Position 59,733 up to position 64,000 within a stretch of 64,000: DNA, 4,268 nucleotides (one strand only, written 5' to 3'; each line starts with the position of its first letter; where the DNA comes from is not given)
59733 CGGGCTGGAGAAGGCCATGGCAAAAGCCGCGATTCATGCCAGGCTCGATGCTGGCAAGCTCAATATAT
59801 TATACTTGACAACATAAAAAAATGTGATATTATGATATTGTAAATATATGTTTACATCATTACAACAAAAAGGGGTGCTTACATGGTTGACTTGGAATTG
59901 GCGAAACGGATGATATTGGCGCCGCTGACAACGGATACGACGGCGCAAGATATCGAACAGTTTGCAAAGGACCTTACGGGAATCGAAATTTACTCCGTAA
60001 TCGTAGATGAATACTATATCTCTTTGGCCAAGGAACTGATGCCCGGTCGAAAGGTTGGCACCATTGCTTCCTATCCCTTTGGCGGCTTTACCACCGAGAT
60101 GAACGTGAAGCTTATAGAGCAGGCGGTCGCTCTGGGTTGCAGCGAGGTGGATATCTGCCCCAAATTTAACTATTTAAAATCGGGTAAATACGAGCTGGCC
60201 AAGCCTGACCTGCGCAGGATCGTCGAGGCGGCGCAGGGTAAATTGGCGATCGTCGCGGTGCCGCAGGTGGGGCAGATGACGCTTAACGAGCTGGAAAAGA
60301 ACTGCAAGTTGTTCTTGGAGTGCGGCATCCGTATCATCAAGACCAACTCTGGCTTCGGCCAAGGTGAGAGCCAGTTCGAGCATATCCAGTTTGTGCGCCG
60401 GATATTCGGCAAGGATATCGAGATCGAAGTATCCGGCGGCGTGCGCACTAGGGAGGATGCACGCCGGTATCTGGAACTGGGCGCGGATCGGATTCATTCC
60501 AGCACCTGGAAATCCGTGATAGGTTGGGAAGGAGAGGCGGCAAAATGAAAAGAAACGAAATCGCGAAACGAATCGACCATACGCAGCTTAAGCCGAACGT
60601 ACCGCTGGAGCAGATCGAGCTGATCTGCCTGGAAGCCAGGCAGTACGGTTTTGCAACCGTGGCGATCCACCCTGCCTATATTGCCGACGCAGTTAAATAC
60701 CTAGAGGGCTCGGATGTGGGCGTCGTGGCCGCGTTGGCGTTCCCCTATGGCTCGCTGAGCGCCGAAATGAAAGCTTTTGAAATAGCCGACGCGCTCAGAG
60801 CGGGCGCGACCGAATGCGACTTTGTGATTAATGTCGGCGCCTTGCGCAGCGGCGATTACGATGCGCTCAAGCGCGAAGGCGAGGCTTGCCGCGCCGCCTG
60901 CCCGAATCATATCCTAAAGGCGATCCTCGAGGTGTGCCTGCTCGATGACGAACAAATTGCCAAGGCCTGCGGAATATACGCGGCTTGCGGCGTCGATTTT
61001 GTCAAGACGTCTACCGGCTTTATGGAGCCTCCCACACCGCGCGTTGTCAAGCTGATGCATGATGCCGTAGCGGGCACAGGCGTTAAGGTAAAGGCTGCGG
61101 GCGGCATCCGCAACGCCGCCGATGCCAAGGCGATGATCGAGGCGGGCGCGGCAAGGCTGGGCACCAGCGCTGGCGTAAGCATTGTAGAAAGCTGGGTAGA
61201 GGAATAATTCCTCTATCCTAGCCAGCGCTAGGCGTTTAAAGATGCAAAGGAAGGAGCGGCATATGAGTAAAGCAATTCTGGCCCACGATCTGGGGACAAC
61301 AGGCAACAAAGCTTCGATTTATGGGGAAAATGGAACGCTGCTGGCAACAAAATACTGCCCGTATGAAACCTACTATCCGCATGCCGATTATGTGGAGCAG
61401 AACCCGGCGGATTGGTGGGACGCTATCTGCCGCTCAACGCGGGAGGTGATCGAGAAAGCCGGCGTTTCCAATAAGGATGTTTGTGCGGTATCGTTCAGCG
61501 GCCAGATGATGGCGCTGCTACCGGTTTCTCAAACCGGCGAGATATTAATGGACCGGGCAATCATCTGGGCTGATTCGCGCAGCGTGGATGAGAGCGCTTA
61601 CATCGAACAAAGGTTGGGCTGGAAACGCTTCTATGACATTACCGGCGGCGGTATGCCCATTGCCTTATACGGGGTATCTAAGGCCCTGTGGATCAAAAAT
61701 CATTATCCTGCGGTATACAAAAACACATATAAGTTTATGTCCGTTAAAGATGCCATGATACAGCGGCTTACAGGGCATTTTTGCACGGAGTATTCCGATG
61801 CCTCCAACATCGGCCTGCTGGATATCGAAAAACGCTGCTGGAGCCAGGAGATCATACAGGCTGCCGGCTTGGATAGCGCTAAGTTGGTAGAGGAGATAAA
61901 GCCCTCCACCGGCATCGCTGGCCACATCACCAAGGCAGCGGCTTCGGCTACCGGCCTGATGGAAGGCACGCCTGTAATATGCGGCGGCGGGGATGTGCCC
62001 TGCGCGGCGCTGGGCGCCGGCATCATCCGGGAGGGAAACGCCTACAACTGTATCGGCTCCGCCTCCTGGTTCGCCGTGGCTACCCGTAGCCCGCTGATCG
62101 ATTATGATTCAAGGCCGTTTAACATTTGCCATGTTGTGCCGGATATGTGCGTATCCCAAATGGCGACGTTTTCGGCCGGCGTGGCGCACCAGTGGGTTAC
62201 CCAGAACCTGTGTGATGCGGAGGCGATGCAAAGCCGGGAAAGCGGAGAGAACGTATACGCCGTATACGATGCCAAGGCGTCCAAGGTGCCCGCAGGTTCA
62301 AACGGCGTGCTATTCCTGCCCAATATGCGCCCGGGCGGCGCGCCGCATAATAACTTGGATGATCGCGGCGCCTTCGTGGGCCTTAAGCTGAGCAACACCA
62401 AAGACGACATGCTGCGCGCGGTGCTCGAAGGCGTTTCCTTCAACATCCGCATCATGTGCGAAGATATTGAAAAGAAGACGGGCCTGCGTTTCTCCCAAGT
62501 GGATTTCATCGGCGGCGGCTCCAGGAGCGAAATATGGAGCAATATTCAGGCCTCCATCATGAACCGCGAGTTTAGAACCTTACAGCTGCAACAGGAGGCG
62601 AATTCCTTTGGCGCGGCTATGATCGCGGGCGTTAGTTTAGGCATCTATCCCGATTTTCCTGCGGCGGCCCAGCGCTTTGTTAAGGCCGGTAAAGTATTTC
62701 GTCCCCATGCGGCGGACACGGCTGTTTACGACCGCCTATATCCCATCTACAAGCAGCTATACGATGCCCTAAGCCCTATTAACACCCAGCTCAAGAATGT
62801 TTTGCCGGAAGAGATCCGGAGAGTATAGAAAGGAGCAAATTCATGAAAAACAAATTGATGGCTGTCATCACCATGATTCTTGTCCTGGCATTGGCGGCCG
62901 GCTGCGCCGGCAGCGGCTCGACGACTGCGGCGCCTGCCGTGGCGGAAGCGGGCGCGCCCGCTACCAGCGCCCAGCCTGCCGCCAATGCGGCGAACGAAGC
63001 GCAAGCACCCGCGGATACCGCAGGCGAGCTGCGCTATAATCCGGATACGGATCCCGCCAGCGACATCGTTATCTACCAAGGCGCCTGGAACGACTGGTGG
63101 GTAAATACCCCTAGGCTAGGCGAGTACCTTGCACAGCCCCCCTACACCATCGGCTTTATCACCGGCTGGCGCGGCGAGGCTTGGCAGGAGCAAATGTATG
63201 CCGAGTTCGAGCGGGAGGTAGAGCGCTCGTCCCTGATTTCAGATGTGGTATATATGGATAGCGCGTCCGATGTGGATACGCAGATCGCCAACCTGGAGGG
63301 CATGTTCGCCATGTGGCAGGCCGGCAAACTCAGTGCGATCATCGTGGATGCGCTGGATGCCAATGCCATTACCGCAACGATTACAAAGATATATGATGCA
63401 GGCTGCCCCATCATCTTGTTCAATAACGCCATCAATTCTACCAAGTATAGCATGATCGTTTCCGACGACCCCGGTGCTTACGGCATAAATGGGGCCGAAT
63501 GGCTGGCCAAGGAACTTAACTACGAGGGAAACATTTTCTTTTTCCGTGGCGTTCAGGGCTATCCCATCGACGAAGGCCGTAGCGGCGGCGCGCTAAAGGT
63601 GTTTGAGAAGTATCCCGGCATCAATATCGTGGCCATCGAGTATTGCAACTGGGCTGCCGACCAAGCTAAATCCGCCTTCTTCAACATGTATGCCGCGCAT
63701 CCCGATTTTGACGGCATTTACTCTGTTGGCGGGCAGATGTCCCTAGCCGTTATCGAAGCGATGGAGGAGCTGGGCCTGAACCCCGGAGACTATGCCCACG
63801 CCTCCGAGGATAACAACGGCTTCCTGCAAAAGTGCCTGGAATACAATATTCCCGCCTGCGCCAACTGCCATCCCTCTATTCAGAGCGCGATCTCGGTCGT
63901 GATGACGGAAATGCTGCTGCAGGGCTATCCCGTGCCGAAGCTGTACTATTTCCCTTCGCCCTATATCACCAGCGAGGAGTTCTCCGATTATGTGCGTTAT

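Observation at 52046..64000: Compositionally distinct carbohydrate island combining an ascorbate-family PTS, an SDR, two DeoC-type aldolases, an FGGY kinase and an ABC binding protein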

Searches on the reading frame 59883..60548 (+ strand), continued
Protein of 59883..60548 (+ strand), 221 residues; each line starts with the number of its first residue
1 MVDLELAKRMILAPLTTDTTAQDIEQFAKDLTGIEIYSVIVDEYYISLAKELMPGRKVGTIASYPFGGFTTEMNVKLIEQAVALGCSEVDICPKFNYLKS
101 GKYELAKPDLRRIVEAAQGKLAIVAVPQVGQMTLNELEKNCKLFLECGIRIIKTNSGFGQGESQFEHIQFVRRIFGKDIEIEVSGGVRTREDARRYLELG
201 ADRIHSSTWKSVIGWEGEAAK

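Call 69: fold_search(model_id=the predicted structure, library=pdb)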
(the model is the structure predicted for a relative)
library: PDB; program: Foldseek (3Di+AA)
matches with E <= 10: 1946; with E <= 0.001: 1047
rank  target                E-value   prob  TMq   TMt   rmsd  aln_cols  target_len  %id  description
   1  6msw_A                4.3e-18  1.00  0.89  0.89   3.1       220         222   29  Crystal structure of BH1352 2-deoxyribose-5-phosphate from Bacillus halodurans, K184L mutant (released 2019-10-23)
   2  6d33_E                8.1e-18  1.00  0.89  0.91   1.7       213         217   29  Crystal structure of BH1352 2-deoxyribose-5-phosphate from Bacillus halodurans (released 2019-10-16)
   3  6msw_F                9.1e-18  1.00  0.88  0.91   1.8       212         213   29  Crystal structure of BH1352 2-deoxyribose-5-phosphate from Bacillus halodurans, K184L mutant (released 2019-10-23)
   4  6d33_A                9.1e-18  1.00  0.89  0.88   3.1       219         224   28  Crystal structure of BH1352 2-deoxyribose-5-phosphate from Bacillus halodurans (released 2019-10-16)
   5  6d33_B                9.6e-18  1.00  0.89  0.91   1.7       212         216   29  Crystal structure of BH1352 2-deoxyribose-5-phosphate from Bacillus halodurans (released 2019-10-16)
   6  6msw_C                9.6e-18  1.00  0.89  0.91   1.9       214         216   29  Crystal structure of BH1352 2-deoxyribose-5-phosphate from Bacillus halodurans, K184L mutant (released 2019-10-23)
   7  8qps_A                1.1e-17  1.00  0.90  0.90   2.2       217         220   28  Deoxyribose-5-phosphate aldolase (DERA) from Geobacillus sp. (released 2024-10-16)
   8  6msw_B                1.1e-17  1.00  0.89  0.89   3.4       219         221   28  Crystal structure of BH1352 2-deoxyribose-5-phosphate from Bacillus halodurans, K184L mutant (released 2019-10-23)
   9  6d33_F                1.6e-17  1.00  0.89  0.89   3.1       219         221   29  Crystal structure of BH1352 2-deoxyribose-5-phosphate from Bacillus halodurans (released 2019-10-16)
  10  3ngj_C                2.1e-17  1.00  0.90  0.90   2.0       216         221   27  Crystal structure of a putative deoxyribose-phosphate aldolase from Entamoeba histolytica (released 2010-07-21)
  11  6msw_E                3.9e-17  1.00  0.89  0.90   1.7       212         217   29  Crystal structure of BH1352 2-deoxyribose-5-phosphate from Bacillus halodurans, K184L mutant (released 2019-10-23)
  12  5dbu_J                5.0e-17  1.00  0.88  0.91   1.9       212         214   28  Crystal structure of 2-deoxyribose-5-phosphate aldolase (1-220) from Streptococcus suis (released 2016-04-13)
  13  3ngj_A                6.6e-17  1.00  0.90  0.91   2.0       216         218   27  Crystal structure of a putative deoxyribose-phosphate aldolase from Entamoeba histolytica (released 2010-07-21)
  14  3ngj_D                7.9e-17  1.00  0.90  0.89   2.0       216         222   27  Crystal structure of a putative deoxyribose-phosphate aldolase from Entamoeba histolytica (released 2010-07-21)
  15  5h91_A                1.0e-16  1.00  0.90  0.91   2.0       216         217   24  LbDERA mutant-T29L/F163Y (released 2016-12-28)
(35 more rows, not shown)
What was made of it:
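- On Deoxyribose-phosphate aldolase (DERA, TIGR00126) - ald1: The fold is DERA (TM 0.89-0.90; call 69), and the Schiff-base Lys and Asp/Asn are kept.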

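Call 70: search_protein_representatives(alignment_id=A2)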
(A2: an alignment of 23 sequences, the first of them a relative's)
Query: 23 sequences, 219 profile positions. Proteins with E-value up to 0.001 (for the whole library): 6140; up to 1e-10: 2828; up to 1e-30: 49. The best 150 are listed.
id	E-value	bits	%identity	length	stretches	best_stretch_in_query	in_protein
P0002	1.7e-108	377.7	-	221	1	1-218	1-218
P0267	2.5e-78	279.1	-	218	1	1-216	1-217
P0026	2.2e-54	200.8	-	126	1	91-213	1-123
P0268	5.0e-47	176.7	-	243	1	1-217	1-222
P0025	3.2e-45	170.8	-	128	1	1-113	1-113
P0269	8.6e-45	169.4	-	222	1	5-215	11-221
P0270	2.3e-43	164.8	-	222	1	1-216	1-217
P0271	3.6e-41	157.6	-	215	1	1-206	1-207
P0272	4.8e-39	150.6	-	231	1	1-209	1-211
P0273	7.5e-38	146.7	-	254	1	9-212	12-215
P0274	2.0e-37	145.4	-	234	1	6-213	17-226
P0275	2.2e-37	145.2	-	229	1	4-210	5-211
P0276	6.2e-37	143.7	-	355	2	57-213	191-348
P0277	7.3e-37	143.5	-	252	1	5-217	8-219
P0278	2.9e-36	141.6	-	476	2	13-207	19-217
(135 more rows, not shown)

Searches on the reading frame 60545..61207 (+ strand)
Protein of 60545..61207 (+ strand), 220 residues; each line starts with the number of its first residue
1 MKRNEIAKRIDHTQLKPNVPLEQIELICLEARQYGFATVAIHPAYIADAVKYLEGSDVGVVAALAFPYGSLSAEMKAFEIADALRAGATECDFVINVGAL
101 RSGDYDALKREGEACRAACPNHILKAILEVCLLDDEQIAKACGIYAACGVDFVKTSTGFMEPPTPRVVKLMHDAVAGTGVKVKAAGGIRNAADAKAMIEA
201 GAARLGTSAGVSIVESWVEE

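Call 5: search_protein_families(library=pfam, proteins=[window:60545-61207:+])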
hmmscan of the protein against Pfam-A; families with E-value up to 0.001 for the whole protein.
window:60545-61207:+ (220 aa): 1 family
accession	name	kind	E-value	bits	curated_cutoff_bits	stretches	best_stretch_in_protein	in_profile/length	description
PF01791.15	DeoC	-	3.7e-19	69.7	23.8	1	10-211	6-220/229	DeoC/LacD family aldolase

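Call 6: search_protein_families(library=ncbifam, proteins=[window:60545-61207:+])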
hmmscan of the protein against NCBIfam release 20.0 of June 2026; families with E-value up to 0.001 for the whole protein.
window:60545-61207:+ (220 aa): 1 family
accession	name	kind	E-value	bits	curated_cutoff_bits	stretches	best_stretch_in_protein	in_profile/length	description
TIGR00126.1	deoC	equivalog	1.4e-60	204.4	117.3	1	6-214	2-210/211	deoxyribose-phosphate aldolase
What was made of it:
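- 60545..61207 (+): ald2: canonical short DERA (deoxyribose-phosphate aldolase type, 'A-type'). TIGR00126, 204 bits against a cut-off of 117.3 (call 6).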

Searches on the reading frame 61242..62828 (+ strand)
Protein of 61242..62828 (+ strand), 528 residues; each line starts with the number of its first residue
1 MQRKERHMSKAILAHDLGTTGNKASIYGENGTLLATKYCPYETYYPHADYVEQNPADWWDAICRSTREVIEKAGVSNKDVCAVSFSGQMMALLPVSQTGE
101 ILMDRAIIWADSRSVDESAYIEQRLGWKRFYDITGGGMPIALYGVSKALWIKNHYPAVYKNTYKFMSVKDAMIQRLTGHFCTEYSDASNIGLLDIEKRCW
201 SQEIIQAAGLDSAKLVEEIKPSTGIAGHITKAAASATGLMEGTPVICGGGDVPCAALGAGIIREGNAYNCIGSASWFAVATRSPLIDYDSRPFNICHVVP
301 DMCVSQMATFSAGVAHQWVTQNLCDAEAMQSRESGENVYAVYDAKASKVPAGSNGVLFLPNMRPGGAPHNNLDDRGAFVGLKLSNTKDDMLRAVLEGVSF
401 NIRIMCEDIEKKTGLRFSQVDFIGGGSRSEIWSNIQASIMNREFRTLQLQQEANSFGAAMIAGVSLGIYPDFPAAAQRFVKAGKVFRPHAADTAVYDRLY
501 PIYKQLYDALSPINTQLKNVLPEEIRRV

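Call 5: search_protein_families(library=pfam, proteins=[window:61242-62828:+])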
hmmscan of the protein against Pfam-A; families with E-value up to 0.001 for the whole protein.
window:61242-62828:+ (528 aa): 2 families
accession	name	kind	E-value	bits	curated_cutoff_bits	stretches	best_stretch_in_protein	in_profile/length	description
PF00370.27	FGGY_N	-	2.2e-56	191.6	28.8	1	12-258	2-245/245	FGGY family of carbohydrate kinases, N-terminal domain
PF02782.22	FGGY_C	-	9e-24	84.8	27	1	267-465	1-197/198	FGGY family of carbohydrate kinases, C-terminal domain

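Call 6: search_protein_families(library=ncbifam, proteins=[window:61242-62828:+])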
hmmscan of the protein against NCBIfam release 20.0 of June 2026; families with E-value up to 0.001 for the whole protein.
window:61242-62828:+ (528 aa): 12 families
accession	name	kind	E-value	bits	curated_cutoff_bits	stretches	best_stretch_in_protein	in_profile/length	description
TIGR01312.1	XylB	equivalog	6.2e-106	354.8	380.25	1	16-507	4-480/481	xylulokinase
TIGR01314.1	gntK_FGGY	equivalog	1.1e-71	241.9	648.55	1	13-512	3-495/505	gluconokinase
NF008187.0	PRK10939.1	equivalog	1.7e-70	238.1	528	1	9-509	3-502/521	autoinducer-2 kinase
NF011601.0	PRK15027.1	equivalog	1.1e-60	205.5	912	1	15-513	5-482/484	xylulokinase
TIGR01311.1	glycerol_kin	equivalog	1.7e-50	171.8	590.35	1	12-493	3-477/496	glycerol kinase GlpK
NF000756.0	PRK00047.1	subfamily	2.5e-44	151.4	498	1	8-495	3-480/502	glycerol kinase GlpK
TIGR02628.1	fuculo_kin_coli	equivalog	3.5e-40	138.3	470.9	1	12-488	3-464/465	L-fuculokinase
NF003154.0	PRK04123.1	equivalog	6.1e-40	137.4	428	1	37-512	43-539/554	ribulokinase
TIGR01315.1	5C_CHO_kinase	subfamily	9.9e-31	107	408.7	2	15-258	5-262/541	FGGY family pentulose kinase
TIGR01234.1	L-ribulokinase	equivalog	2.7e-28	99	583.25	1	36-509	39-529/536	ribulokinase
TIGR02627.1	rhamnulo_kin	equivalog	1.3e-13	50.3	527.95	1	95-459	83-428/454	rhamnulokinase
NF007925.0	PRK10640.1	equivalog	1.8e-11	43.1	639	1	96-437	90-414/489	rhamnulokinase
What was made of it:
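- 61242..62828 (+): FGGY-family sugar kinase of unassigned specificity. XylB model 354.8 against a cut-off of 380; AI-2 kinase model 238 against 528 (calls 5, 6).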

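Call 8: find_encoding_contigs(protein=window:61242-62828:+, flank=10000, max_places=10)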
Protein window:61242-62828:+ (528 aa): no gene with exactly this product is on record in the collection.

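Call 9: find_encoding_contigs(protein=window:61263-62828:+, flank=10000, max_places=10)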
Protein window:61263-62828:+ (521 aa): no gene with exactly this product is on record in the collection.

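Call 21: search_solved_structures(query=window:61263-62828:+, max_evalue=1e-20)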
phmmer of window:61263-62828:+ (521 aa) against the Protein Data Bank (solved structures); distinct sequences matched with E-value up to 1e-20: 33.
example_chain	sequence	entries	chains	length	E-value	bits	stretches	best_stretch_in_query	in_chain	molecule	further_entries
2itm_A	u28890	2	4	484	6.4e-51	176.8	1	7-505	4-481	Xylulose kinase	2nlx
3ifr_A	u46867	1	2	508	1.8e-48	168.7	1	3-506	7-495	Carbohydrate kinase, FGGY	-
3gbt_A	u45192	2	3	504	4.4e-47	164.1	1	3-510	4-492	Gluconate kinase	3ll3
3hz6_A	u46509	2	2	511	2e-46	162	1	5-504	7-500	Xylulokinase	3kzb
5ya0_A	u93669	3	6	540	1.7e-45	158.9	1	5-489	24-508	Autoinducer-2 kinase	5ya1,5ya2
5vm1_A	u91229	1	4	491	2.2e-41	145.3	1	6-505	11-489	Xylulokinase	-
2zf5_O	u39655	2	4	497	7.3e-40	140.3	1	1-498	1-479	Glycerol kinase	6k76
6k78_B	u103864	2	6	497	7.4e-40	140.3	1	1-498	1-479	Glycerol kinase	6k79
6k78_A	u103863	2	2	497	7.4e-40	140.3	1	1-498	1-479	Glycerol kinase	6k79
3d7e_O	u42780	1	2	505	1.8e-34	122.5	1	5-503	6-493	Glycerol kinase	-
3h45_X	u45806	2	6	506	5.5e-34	120.9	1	5-503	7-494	Glycerol kinase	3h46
3h3n_X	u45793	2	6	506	5.7e-34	120.9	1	5-503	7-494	Glycerol kinase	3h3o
3flc_O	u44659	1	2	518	6.3e-34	120.7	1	5-503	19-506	Glycerol kinase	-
1r59_O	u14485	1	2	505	7.5e-34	120.5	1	5-503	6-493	Glycerol kinase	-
1xup_O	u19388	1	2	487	3.3e-33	118.3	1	5-498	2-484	Glycerol kinase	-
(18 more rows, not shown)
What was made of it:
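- The AI-2 kinase model hits the kinase at 238 bits (call 6), and PDB entry 5ya0 (LsrK) at E 1.7e-45 (call 21).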

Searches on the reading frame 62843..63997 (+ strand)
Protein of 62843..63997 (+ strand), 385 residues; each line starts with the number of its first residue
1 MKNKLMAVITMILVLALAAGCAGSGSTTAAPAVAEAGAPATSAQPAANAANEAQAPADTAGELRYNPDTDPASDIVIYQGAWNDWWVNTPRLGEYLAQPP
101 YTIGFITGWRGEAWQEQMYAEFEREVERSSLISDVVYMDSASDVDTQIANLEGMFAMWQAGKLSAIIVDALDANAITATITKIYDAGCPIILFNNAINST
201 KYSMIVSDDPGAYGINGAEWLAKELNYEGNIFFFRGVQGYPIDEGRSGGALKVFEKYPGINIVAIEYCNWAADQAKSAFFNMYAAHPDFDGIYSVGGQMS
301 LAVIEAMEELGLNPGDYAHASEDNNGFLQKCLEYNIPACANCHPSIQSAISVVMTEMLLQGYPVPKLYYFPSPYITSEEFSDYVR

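Call 23: search_solved_structures(query=window:62843-63997:+, max_evalue=0.01)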
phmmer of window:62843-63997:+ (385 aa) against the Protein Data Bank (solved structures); distinct sequences matched with E-value up to 0.01: 49.
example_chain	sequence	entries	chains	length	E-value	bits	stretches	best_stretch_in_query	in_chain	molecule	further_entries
5dte_A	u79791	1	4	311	3.2e-20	75.8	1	129-379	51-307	Monosaccharide-transporting ATPase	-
2ioy_A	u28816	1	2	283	9.2e-18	67.7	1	131-378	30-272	Periplasmic sugar-binding protein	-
4rsm_A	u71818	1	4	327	7.2e-16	61.5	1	136-378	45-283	Periplasmic binding protein/LacI transcriptional regulator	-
6sw4_A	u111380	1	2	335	3.6e-14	55.9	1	121-311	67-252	Arabinose binding protein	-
4rs3_A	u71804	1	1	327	5.6e-14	55.3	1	134-312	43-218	ABC transporter, carbohydrate uptake transporter-2 (CUT2) family, periplasmic sugar-bindin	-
5hko_A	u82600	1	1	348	6.6e-14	55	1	134-312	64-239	ABC transporter, carbohydrate uptake transporter-2 (CUT2) family, periplasmic sugar-bindin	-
2x7x_A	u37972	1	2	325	4.4e-12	49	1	108-306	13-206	SENSOR PROTEIN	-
4ry0_A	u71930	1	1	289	9e-12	48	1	163-312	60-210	Probable ribose ABC transporter, substrate-binding protein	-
5ibq_A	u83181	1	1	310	1.1e-11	47.8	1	163-312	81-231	Probable ribose ABC transporter, substrate-binding protein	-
4y9t_A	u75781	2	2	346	2.5e-11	46.6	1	154-321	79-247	ABC transporter, solute binding protein | ABC transporter, binding protein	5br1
4yo7_A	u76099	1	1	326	5.4e-11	45.5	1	134-312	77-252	Sugar ABC transporter (Sugar-binding protein)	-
9jwq_A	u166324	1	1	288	1.5e-10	44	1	114-311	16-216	MSD3-apo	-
9jwt_A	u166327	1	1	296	1.9e-10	43.6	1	114-312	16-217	MSD3-holo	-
4rwe_A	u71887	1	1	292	3e-09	39.7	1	135-367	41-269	Sugar-binding transport protein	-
4joq_A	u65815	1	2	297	4.4e-09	39.2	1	143-379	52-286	ABC ribose transporter, periplasmic solute-binding protein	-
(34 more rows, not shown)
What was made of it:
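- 62843..64000 (+): Lipoprotein substrate-binding protein of a CUT2-type (ribose/polyol class) ABC importer. It is cut by the window end. The best PDB relatives are ribose-, threitol- and xylitol-type binding proteins, E 1e-20 to 1e-14 (call 23).
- Closest known: Tetritol/pentitol ABC + SDR + FGGY pathways of Mycolicibacterium smegmatis. Same: The binding protein resembles the threitol- and xylitol-binding proteins 4rsm and 4rs3 (call 23).
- The binding protein is nearest to ribose-binding proteins (call 23).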
